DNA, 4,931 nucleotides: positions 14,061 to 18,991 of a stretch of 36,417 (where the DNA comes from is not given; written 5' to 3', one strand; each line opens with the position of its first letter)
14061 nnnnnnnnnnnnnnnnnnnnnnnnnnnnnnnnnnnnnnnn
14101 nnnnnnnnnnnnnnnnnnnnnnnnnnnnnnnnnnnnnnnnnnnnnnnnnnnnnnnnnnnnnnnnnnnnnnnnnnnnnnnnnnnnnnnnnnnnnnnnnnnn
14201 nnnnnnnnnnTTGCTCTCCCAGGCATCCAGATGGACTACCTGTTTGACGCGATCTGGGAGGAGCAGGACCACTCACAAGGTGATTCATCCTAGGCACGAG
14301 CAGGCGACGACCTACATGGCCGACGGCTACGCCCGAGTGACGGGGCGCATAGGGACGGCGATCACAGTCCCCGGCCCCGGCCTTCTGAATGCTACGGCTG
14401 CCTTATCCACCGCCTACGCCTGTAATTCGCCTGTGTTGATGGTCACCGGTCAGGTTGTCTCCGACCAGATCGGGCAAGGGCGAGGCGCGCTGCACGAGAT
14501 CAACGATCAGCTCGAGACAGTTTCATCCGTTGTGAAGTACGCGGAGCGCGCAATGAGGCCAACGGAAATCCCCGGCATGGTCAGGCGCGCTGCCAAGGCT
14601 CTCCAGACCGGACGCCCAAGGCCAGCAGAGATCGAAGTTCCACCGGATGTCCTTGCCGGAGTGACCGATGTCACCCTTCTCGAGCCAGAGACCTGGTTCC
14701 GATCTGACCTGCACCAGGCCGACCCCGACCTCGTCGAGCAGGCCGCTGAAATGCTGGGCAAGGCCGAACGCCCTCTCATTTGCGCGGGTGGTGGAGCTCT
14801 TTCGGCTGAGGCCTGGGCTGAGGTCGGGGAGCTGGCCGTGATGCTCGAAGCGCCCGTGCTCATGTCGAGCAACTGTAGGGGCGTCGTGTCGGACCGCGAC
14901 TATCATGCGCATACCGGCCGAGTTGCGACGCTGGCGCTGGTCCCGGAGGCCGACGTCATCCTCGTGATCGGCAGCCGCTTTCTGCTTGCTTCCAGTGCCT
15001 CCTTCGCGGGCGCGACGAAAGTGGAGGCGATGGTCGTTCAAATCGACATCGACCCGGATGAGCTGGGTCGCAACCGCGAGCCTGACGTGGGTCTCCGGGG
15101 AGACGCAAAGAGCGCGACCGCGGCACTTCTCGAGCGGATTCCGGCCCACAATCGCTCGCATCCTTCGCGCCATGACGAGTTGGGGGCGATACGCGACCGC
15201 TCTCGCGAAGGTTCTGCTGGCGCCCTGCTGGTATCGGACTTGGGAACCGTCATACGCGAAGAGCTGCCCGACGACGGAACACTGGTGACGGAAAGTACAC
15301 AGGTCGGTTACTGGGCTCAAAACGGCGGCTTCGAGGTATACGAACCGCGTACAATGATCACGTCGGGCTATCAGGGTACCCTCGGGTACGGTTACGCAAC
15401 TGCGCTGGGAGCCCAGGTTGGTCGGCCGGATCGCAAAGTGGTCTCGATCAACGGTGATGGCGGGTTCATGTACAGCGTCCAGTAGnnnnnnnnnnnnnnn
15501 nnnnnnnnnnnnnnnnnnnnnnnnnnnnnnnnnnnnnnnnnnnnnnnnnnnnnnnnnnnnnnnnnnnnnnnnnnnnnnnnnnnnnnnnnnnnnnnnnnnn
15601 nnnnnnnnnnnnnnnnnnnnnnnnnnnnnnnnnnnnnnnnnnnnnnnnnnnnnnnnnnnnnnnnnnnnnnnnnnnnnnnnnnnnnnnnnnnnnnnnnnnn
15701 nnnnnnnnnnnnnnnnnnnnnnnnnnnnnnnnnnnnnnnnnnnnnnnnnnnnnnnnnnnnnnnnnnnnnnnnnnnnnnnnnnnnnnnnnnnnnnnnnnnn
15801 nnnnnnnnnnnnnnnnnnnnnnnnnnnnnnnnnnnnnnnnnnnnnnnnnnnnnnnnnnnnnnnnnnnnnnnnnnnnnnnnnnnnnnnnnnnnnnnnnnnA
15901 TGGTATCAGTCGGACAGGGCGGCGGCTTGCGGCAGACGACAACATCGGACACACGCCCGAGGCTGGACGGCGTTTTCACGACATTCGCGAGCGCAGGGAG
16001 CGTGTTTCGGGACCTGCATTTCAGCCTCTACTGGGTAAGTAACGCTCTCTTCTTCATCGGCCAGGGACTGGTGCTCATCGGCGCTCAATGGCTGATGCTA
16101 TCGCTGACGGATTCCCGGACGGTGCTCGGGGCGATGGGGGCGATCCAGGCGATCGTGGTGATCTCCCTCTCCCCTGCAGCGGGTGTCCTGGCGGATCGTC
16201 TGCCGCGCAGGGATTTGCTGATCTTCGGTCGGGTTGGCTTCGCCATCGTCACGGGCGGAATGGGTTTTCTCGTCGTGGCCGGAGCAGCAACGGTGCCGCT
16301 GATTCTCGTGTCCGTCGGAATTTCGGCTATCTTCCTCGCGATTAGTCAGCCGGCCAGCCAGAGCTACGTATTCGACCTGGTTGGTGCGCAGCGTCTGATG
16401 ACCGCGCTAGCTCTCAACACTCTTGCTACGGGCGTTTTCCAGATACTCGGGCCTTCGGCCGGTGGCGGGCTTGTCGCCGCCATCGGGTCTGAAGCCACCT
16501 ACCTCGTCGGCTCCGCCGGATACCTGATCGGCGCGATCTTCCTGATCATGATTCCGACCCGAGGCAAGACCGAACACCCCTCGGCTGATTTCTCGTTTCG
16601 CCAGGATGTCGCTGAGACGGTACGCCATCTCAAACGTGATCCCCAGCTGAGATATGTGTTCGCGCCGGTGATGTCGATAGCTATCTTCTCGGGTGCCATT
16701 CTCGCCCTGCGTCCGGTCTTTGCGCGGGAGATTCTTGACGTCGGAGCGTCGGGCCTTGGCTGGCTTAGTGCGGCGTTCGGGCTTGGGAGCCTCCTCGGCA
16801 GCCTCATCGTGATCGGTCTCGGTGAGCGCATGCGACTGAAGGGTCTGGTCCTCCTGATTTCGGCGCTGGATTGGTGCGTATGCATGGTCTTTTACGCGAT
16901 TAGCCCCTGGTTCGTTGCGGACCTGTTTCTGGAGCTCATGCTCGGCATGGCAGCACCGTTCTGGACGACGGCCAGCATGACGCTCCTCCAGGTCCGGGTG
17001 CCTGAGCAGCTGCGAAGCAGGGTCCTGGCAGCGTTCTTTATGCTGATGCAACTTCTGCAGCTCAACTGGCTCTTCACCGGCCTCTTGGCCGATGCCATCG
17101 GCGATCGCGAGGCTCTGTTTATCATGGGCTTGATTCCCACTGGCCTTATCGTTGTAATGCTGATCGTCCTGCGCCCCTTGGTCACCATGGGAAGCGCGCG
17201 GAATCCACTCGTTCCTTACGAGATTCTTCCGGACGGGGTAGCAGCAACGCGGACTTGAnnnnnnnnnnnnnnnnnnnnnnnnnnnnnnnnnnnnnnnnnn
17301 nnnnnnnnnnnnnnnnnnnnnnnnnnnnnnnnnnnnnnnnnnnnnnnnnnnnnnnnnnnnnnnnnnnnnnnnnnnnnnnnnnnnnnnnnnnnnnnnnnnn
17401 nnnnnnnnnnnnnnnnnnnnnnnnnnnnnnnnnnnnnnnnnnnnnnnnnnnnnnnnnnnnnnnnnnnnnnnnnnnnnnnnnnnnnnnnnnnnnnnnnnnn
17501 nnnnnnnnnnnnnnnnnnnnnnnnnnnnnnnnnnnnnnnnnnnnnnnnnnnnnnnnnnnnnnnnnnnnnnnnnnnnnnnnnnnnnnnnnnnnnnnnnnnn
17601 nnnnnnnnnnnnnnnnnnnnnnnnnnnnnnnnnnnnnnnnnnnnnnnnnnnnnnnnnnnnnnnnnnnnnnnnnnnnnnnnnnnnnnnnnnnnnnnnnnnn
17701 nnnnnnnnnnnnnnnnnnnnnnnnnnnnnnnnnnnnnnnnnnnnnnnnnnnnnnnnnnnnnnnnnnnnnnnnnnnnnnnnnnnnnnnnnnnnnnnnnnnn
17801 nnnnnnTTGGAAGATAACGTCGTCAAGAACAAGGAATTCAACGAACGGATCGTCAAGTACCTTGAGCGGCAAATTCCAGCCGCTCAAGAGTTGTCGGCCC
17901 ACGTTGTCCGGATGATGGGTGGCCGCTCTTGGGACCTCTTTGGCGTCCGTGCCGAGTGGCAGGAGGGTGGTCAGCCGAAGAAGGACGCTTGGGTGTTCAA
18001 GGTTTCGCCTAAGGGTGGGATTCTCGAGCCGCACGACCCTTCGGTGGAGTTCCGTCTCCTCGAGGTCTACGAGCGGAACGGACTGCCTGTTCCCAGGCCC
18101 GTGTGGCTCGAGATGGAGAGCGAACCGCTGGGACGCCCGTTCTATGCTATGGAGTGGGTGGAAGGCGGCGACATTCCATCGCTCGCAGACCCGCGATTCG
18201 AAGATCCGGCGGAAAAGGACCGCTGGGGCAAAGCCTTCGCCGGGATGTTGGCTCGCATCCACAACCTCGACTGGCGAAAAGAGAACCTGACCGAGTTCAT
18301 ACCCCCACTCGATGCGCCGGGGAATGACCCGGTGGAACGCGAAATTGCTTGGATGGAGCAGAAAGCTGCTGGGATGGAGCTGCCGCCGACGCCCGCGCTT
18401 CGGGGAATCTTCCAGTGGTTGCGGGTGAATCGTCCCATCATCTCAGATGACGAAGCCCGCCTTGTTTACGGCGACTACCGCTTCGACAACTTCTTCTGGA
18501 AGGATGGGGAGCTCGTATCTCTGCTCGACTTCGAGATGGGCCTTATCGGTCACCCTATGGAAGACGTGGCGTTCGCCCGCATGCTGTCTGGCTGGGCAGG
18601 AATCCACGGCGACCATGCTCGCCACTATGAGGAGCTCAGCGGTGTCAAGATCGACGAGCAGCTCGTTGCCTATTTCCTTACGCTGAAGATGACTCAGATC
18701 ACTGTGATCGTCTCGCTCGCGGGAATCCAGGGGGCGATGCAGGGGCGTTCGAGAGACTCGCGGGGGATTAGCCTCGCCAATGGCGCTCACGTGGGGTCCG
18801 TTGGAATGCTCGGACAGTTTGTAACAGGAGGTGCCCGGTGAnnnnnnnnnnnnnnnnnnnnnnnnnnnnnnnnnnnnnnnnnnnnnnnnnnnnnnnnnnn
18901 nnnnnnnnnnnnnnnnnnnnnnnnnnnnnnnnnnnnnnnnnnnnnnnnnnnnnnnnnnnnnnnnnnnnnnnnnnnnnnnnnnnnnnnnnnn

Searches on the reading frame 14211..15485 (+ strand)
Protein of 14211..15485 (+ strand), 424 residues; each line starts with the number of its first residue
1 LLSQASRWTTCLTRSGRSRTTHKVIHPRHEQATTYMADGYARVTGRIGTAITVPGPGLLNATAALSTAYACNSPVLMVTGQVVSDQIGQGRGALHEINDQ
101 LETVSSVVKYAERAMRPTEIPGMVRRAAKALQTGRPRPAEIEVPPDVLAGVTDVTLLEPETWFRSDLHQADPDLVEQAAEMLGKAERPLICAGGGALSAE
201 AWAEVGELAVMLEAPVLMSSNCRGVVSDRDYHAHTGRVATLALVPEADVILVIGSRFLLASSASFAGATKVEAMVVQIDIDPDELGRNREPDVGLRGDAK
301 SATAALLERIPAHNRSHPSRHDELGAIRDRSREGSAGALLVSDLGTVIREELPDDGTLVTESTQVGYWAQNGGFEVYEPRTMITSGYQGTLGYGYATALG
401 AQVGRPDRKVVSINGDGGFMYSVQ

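Call 44: search_protein_families(library=pfam, proteins=[window:14211-15485:+], max_evalue=0.0001)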
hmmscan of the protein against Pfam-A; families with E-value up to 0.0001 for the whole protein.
window:14211-15485:+ (424 aa): 3 families
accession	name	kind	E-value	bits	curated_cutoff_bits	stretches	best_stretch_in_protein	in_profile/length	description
PF00205.28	TPP_enzyme_M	-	6.6e-27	94.3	30.4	1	175-306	1-137/137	Thiamine pyrophosphate enzyme, central domain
PF02776.23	TPP_enzyme_N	-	2.4e-21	76.1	26.8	1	22-101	40-117/119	Thiamine pyrophosphate enzyme, N-terminal TPP binding domain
PF02775.26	TPP_enzyme_C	-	3.7e-14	53.2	21.9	1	364-424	4-63/151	Thiamine pyrophosphate enzyme, C-terminal TPP binding domain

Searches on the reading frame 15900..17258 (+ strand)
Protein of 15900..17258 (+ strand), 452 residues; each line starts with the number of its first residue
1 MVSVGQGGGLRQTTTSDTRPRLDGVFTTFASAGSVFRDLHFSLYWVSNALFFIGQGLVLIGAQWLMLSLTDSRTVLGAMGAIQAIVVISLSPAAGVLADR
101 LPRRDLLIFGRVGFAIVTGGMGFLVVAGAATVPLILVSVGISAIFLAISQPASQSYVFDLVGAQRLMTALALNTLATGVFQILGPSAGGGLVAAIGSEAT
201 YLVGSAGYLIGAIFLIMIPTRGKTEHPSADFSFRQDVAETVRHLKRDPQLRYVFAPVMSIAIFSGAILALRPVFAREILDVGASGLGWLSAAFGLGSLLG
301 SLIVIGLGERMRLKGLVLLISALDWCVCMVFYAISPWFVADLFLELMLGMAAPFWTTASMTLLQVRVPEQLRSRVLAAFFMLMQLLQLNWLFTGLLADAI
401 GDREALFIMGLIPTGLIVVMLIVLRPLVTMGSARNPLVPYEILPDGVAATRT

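Call 44: search_protein_families(library=pfam, proteins=[window:15900-17258:+], max_evalue=0.0001)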
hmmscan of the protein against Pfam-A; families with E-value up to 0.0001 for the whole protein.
window:15900-17258:+ (452 aa): 2 families
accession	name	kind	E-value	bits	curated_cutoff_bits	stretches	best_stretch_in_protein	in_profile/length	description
PF05977.19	MFS_3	-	3.5e-34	118.6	27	1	34-425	5-392/524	Transmembrane secretion effector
PF07690.21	MFS_1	-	4.1e-33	115.2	33.4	1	45-385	2-341/347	Major Facilitator Superfamily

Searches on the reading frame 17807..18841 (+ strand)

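Call 44: search_protein_families(library=pfam, proteins=[window:17807-18841:+], max_evalue=0.0001)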
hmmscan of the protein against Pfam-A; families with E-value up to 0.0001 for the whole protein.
window:17807-18841:+ (344 aa): 1 family
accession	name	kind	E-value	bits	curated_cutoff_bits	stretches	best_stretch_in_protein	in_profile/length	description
PF01636.29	APH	-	1.8e-27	97.1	23.2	1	61-261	22-214/239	Phosphotransferase enzyme family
